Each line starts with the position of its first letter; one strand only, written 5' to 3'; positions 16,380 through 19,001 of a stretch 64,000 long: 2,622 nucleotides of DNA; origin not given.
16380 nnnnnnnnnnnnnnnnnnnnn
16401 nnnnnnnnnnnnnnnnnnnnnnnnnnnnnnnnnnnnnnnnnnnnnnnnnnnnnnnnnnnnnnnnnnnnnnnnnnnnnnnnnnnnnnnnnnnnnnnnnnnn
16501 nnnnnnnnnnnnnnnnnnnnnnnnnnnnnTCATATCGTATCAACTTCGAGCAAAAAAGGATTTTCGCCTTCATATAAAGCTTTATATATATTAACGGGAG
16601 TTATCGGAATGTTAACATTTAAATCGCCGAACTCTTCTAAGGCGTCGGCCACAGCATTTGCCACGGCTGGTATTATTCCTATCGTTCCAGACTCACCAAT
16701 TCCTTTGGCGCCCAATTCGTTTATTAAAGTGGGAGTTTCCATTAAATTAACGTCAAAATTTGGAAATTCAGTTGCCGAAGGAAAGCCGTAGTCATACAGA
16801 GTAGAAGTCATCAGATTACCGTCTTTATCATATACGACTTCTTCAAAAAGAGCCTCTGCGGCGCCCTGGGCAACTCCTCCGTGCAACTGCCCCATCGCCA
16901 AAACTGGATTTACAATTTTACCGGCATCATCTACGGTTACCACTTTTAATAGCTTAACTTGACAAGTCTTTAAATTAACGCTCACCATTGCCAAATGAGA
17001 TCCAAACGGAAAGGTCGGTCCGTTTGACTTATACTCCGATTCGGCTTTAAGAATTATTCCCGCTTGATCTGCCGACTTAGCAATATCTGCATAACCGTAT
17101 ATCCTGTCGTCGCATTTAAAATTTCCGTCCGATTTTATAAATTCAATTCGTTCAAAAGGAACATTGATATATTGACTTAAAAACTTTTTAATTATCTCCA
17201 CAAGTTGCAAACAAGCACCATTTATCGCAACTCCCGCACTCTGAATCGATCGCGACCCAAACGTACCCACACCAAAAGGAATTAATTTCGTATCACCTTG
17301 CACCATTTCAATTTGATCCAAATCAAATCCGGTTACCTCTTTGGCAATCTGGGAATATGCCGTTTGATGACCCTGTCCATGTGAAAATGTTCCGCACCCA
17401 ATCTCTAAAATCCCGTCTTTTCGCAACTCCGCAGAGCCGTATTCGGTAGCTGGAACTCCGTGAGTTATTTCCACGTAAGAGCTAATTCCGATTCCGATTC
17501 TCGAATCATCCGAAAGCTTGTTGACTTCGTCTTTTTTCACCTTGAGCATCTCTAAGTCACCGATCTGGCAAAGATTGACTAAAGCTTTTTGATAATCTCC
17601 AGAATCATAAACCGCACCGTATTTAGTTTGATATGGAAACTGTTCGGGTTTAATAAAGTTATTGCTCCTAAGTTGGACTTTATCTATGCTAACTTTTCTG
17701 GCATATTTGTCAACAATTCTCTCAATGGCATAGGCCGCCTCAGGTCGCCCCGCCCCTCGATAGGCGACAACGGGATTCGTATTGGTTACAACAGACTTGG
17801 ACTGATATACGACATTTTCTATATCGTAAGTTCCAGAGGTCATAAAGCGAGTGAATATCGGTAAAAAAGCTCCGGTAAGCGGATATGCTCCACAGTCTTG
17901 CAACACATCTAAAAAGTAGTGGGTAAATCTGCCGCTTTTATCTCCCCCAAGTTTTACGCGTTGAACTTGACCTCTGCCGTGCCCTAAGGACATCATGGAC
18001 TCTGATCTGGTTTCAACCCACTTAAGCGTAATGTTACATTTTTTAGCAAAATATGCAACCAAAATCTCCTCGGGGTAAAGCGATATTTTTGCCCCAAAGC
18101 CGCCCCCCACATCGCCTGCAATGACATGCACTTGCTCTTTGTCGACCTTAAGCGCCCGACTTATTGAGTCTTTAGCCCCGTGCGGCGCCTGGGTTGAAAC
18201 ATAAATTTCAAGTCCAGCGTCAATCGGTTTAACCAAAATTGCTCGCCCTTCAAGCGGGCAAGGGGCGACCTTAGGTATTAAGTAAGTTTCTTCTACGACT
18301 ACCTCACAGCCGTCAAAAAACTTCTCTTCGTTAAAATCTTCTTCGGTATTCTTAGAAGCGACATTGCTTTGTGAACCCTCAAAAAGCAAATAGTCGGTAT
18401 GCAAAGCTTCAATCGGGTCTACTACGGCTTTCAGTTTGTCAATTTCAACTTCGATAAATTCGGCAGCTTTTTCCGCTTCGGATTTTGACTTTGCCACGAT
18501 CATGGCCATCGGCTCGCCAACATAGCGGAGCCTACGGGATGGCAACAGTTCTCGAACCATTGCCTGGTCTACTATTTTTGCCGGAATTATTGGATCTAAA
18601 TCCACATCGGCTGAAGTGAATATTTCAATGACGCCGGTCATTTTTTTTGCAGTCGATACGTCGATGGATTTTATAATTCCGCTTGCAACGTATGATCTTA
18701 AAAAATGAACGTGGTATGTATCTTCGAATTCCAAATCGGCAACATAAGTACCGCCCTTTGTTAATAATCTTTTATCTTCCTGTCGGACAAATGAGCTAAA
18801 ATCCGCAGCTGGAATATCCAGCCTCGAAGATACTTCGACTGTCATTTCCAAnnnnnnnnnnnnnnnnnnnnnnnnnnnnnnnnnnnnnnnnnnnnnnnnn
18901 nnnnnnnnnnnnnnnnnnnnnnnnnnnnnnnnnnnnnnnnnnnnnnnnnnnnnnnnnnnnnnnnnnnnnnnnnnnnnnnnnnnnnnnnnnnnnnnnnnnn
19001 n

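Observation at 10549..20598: Form-II CoxL-type molybdoenzyme cluster inserted into, and translationally coupled with, the eno-ftsB-DUF501-ppx locus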

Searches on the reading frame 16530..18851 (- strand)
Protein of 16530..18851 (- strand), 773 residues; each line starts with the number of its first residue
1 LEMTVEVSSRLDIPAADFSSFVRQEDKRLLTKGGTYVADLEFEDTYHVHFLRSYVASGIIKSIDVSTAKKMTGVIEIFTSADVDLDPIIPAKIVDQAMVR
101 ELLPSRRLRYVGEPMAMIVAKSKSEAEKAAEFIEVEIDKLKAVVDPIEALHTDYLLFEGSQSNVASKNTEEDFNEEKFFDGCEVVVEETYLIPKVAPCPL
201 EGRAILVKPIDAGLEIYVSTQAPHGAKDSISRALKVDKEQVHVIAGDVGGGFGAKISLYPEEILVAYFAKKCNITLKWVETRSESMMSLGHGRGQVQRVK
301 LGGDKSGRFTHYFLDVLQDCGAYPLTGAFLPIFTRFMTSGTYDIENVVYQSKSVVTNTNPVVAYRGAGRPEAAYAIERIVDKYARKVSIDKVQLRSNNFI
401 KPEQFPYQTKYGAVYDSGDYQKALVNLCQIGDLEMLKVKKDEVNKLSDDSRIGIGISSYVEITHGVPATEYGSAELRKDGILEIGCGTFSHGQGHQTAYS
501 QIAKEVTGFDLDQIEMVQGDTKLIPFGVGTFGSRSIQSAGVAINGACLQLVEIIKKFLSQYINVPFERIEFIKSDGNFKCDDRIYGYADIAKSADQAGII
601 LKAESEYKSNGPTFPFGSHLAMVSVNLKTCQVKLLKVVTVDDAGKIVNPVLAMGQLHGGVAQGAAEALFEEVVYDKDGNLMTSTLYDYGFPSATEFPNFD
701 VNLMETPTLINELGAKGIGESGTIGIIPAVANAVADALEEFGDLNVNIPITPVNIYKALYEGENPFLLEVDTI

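Call 4: search_protein_families(library=pfam, proteins=[window:16530-18851:-])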
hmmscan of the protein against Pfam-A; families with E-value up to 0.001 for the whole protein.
window:16530-18851:- (773 aa): 3 families
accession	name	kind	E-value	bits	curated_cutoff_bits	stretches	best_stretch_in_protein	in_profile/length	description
PF20256.3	MoCoBD_2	-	2.5e-66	224.5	27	1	438-697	13-283/283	Molybdopterin cofactor-binding domain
PF02738.23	MoCoBD_1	-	2.9e-66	223.5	27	1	160-399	5-244/244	Molybdopterin cofactor-binding domain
PF01315.27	Ald_Xan_dh_C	-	3.7e-20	72.7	31.3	1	35-140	5-109/110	Aldehyde oxidase and xanthine dehydrogenase, a/b hammerhead domain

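Call 5: search_protein_families(library=ncbifam, proteins=[window:16530-18851:-])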
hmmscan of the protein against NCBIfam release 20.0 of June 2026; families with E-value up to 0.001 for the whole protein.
window:16530-18851:- (773 aa): 13 families
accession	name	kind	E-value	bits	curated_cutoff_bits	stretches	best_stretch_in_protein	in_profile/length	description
NF041018.1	glyceraldDH_alpha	equivalog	3.7e-166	554.6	790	1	21-756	7-741/741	glyceraldehyde dehydrogenase subunit alpha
NF040766.1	CODH_aero_grp5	exception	9.3e-147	490.4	950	2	21-571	9-570/785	aerobic carbon-monoxide dehydrogenase large subunit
TIGR02416.1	CO_dehy_Mo_lg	equivalog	6.8e-125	418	991.15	1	25-758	1-770/770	aerobic carbon-monoxide dehydrogenase large subunit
NF043082.1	XdhA_XDHase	equivalog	5.4e-107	358.8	780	1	34-760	18-753/758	xanthine dehydrogenase subunit XdhA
NF007426.0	PRK09970.1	equivalog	3.4e-102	342.8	916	1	34-759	23-755/761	xanthine dehydrogenase molybdenum-binding subunit XdhA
TIGR03194.1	4hydrxCoA_A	equivalog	6.6e-96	322.4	994.55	1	34-759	14-746/746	4-hydroxybenzoyl-CoA reductase subunit alpha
TIGR03196.1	pucD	equivalog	7e-76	256.2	783.65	1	33-740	19-742/763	xanthine dehydrogenase subunit D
NF045668.1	pterin_aldehy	equivalog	4.6e-71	240.1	1100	1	43-759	204-904/905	molybdopterin-dependent aldehyde oxidoreductase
TIGR03313.1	Se_sel_red_Mo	hypoth_equivalog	4.8e-70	236.4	1101.9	2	174-738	363-931/951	molybdopterin-dependent oxidoreductase Mo/Fe-S-binding subunit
TIGR02965.1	xanthine_xdhB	equivalog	5.7e-70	236.4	849.5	1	34-759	18-754/758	xanthine dehydrogenase molybdopterin binding subunit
TIGR03311.1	Se_dep_XDH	equivalog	1.4e-66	225.1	830.45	2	30-554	175-678/848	selenium-dependent xanthine dehydrogenase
NF041671.1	peri_hyde_PaoC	equivalog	2.5e-64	217.9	1180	1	45-737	48-712/735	aldehyde oxidoreductase molybdenum-binding subunit PaoC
TIGR02969.1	mam_aldehyde_ox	subfamily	1.4e-33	115.6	1912.3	1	36-757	595-1305/1330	aldehyde oxidase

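Call 10: find_homologous_proteins(query=window:16530-18845:-)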
Query window:16530-18845:- (771 aa): 7998 proteins with E <= 0.001 among 8000 candidates; the best 120 are listed.
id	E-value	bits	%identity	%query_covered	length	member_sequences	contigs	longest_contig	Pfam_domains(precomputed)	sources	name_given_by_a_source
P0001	0.0e+0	1249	70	99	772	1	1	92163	PF02738.24,PF20256.4,PF01315.28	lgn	-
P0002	0.0e+0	1153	66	98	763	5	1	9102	PF02738.24,PF20256.4,PF01315.28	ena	-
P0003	1.7e-234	799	50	96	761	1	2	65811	PF02738.24,PF20256.4,PF01315.28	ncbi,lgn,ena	-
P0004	2.1e-233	795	49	96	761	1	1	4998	PF02738.24,PF20256.4,PF01315.28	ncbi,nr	ncbi:MAG: xanthine dehydrogenase family protein molybdopterin-binding subunit [Acidimicrobiales bact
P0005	2.4e-215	735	48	96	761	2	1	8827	PF02738.24,PF20256.4,PF01315.28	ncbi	-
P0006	2.1e-214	732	48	96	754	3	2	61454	PF02738.24,PF20256.4,PF01315.28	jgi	jgi:carbon-monoxide dehydrogenase large subunit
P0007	7.5e-214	730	47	96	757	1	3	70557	PF02738.24,PF20256.4,PF01315.28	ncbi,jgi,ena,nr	ncbi:MAG TPA: xanthine dehydrogenase family protein molybdopterin-binding subunit [Acidimicrobiales 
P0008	2.4e-213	729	47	96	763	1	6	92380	PF02738.24,PF20256.4,PF01315.28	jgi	-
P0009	2.4e-213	729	47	96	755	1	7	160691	PF02738.24,PF20256.4,PF01315.28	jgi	-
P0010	2.5e-213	729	47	96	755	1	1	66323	PF02738.24,PF20256.4,PF01315.28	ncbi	-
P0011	4.5e-213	728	47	96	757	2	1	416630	PF02738.24,PF20256.4,PF01315.28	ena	-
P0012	3.6e-212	725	47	96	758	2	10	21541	PF02738.24,PF20256.4,PF01315.28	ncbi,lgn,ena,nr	ncbi:MAG: xanthine dehydrogenase family protein molybdopterin-binding subunit [Actinobacteria bacter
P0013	1.5e-211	723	47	96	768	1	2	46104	PF02738.24,PF20256.4,PF01315.28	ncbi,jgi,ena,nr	ncbi:MAG TPA: xanthine dehydrogenase family protein molybdopterin-binding subunit [Acidimicrobiales 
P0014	2.0e-211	722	47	96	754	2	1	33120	PF02738.24,PF20256.4,PF01315.28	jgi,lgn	jgi:carbon-monoxide dehydrogenase large subunit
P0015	3.4e-211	722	48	96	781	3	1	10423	PF02738.24,PF20256.4,PF01315.28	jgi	jgi:carbon-monoxide dehydrogenase large subunit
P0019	2.1e-210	719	48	95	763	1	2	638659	PF02738.24,PF20256.4,PF01315.28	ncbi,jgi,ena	jgi:aerobic carbon-monoxide dehydrogenase large subunit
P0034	2.2e-208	712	47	96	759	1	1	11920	PF02738.24,PF20256.4,PF01315.28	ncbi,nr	ncbi:MAG: xanthine dehydrogenase family protein molybdopterin-binding subunit [Acidobacteriota bacte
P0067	3.9e-206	705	47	96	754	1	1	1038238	PF02738.24,PF20256.4,PF01315.28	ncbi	-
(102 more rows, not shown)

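Call 12: find_encoding_contigs(protein=P0001, flank=10000, max_places=3)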
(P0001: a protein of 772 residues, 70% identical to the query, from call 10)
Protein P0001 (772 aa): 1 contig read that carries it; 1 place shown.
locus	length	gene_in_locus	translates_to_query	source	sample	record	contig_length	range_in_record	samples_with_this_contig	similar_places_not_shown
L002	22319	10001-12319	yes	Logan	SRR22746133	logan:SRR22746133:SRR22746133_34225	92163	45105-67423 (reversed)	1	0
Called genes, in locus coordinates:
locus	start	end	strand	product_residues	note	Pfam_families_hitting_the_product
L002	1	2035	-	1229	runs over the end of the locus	PF15902:Sortilin-Vps10 (faint), PF01833:TIG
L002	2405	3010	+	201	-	PF00149:Metallophos (weak)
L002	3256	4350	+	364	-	PF04203:Sortase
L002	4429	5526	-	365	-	PF13460:NAD_binding_10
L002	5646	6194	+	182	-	PF01047:MarR, PF12802:MarR_2, PF09339:HTH_IclR (weak), PF25212:HVO_A0114 (weak)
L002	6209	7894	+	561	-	PF06609:TRI12, PF00083:Sugar_tr, PF07690:MFS_1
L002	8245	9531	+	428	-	PF03952:Enolase_N, PF00113:Enolase_C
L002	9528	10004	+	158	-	PF04977:DivIC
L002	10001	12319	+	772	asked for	PF01315:Ald_Xan_dh_C, PF02738:MoCoBD_1, PF20256:MoCoBD_2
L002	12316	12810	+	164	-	PF01799:Fer2_2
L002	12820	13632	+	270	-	PF00941:FAD_binding_5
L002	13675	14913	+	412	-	PF02625:XdhC_CoxI, PF13478:XdhC_C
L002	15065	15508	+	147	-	PF01957:NfeD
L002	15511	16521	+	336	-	PF01145:Band_7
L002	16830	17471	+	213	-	PF12804:NTP_transf_3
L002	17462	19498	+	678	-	PF06240:COXG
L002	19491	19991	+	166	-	PF04417:DUF501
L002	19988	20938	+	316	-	PF02541:Ppx-GppA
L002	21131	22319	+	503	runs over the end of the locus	PF13439:Glyco_transf_4, PF13579:Glyco_trans_4_4 (weak), PF20706:GT4-conflict, PF00534:Glycos_transf_1, PF13692:Glyco_trans_1_4, PF13524:Glyco_trans_1_2, PF07238:PilZ (weak)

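Call 13: find_encoding_contigs(protein=P0002, flank=10000, max_places=3)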
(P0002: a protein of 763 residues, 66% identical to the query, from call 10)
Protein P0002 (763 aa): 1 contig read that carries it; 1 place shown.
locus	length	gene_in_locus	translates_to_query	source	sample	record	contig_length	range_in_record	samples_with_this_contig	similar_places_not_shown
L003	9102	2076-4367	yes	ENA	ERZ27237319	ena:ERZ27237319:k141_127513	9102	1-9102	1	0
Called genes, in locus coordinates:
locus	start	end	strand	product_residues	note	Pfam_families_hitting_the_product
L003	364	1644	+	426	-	PF03952:Enolase_N, PF00113:Enolase_C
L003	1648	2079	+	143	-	PF04977:DivIC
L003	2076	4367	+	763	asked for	PF01315:Ald_Xan_dh_C, PF02738:MoCoBD_1, PF20256:MoCoBD_2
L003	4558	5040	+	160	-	PF00111:Fer2 (weak), PF01799:Fer2_2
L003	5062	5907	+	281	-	PF00941:FAD_binding_5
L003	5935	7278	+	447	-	PF02625:XdhC_CoxI, PF13478:XdhC_C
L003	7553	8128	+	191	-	PF12804:NTP_transf_3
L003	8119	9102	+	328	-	?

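Call 14: find_encoding_contigs(protein=P0003, flank=10000, max_places=3)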
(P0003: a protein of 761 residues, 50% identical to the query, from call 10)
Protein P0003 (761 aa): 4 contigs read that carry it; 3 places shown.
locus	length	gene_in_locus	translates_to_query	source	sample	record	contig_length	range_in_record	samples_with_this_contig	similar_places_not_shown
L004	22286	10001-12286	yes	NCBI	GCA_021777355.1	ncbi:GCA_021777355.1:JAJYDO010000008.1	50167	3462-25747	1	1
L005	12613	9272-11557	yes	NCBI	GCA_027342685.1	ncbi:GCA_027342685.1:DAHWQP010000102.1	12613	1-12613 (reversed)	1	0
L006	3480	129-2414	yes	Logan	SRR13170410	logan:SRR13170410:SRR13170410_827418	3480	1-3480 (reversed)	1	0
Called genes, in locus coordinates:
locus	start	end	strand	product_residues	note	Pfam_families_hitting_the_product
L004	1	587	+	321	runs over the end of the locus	PF13793:Pribosyltran_N, PF00156:Pribosyltran, PF14572:Pribosyl_synth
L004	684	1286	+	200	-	PF01386:Ribosomal_L25p, PF14693:Ribosomal_TL5_C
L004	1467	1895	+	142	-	PF01195:Pept_tRNA_hydro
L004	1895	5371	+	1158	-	PF17757:UvrB_inter, PF02559:CarD_TRCF_RID, PF00270:DEAD, PF04851:ResIII (weak), PF00271:Helicase_C, PF03461:TRCF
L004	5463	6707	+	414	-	-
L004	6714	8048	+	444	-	PF00590:TP_methylase, PF03819:MazG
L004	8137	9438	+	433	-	PF03952:Enolase_N, PF00113:Enolase_C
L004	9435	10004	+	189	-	PF04977:DivIC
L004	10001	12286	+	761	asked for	PF01315:Ald_Xan_dh_C, PF02738:MoCoBD_1, PF20256:MoCoBD_2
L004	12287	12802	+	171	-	PF01799:Fer2_2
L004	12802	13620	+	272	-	PF00941:FAD_binding_5, PF03450:CO_deh_flav_C (faint)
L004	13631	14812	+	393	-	PF02625:XdhC_CoxI, PF13478:XdhC_C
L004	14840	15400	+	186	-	PF01128:IspD (weak), PF12804:NTP_transf_3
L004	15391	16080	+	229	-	PF06240:COXG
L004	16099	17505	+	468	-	PF04417:DUF501, PF02541:Ppx-GppA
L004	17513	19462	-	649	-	PF02129:Peptidase_S15 (weak), PF12697:Abhydrolase_6 (weak)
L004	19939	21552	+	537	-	PF13439:Glyco_transf_4, PF13579:Glyco_trans_4_4, PF20706:GT4-conflict (weak), PF00534:Glycos_transf_1, PF13692:Glyco_trans_1_4, PF13524:Glyco_trans_1_2, PF07238:PilZ (weak)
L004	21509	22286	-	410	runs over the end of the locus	PF07690:MFS_1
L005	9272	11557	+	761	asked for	PF01315:Ald_Xan_dh_C, PF02738:MoCoBD_1, PF20256:MoCoBD_2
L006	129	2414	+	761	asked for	PF01315:Ald_Xan_dh_C, PF02738:MoCoBD_1, PF20256:MoCoBD_2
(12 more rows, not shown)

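Call 18: search_solved_structures(query=window:16530-18845:-, max_evalue=1e-20)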
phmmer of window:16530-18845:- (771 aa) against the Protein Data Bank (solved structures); distinct sequences matched with E-value up to 1e-20: 41.
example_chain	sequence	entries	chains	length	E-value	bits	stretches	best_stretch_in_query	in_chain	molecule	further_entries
8uem_A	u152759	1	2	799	1.3e-112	380.8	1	17-758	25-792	Carbon monoxide dehydrogenase (Large chain), CoxL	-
1ffu_B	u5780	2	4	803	1.2e-107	364.4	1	17-759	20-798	CUTL, MOLYBDOPROTEIN OF CARBON MONOXIDE DEHYDROGENASE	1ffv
4zoh_A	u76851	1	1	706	4.2e-98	332.8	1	21-737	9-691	Putative oxidoreductase molybdopterin-binding subunit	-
1t3q_B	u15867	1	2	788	3.4e-94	319.9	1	17-759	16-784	quinoline 2-oxidoreductase large subunit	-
7dqx_A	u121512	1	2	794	2.3e-92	313.9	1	19-755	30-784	6-hydroxypseudooxynicotine dehydrogenase complex subunit gamma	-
1zxi_B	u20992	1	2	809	2.8e-92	313.5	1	21-747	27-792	Carbon monoxide dehydrogenase large chain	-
1n5w_B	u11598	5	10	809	3.9e-92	313.1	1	21-747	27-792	Carbon monoxide dehydrogenase large chain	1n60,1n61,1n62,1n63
1rm6_A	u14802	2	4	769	3e-63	217.6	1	29-754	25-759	4-hydroxybenzoyl-CoA reductase alpha subunit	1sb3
2w55_B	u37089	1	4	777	1.5e-42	149.2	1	31-401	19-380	XANTHINE DEHYDROGENASE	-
1jro_B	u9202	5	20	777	1.5e-42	149.2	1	31-401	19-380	xanthine dehydrogenase, chain B | XANTHINE DEHYDROGENASE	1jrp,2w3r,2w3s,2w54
1dgj_A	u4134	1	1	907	4.2e-38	134.5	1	40-735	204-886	ALDEHYDE OXIDOREDUCTASE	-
1sij_A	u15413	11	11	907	3.3e-34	121.6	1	42-735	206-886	Aldehyde oxidoreductase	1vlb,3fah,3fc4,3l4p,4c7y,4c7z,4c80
5y6q_C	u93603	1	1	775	4.4e-34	121.2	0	34-557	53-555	Aldehyde oxidase large subunit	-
5g5h_C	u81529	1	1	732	1.3e-33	119.6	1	44-735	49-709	Aldehyde oxidoreductase molybdenum-binding subunit PaoC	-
5g5g_C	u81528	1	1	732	1.5e-33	119.4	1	44-735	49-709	PUTATIVE XANTHINE DEHYDROGENASE YAGS FAD-BINDING SUBUNIT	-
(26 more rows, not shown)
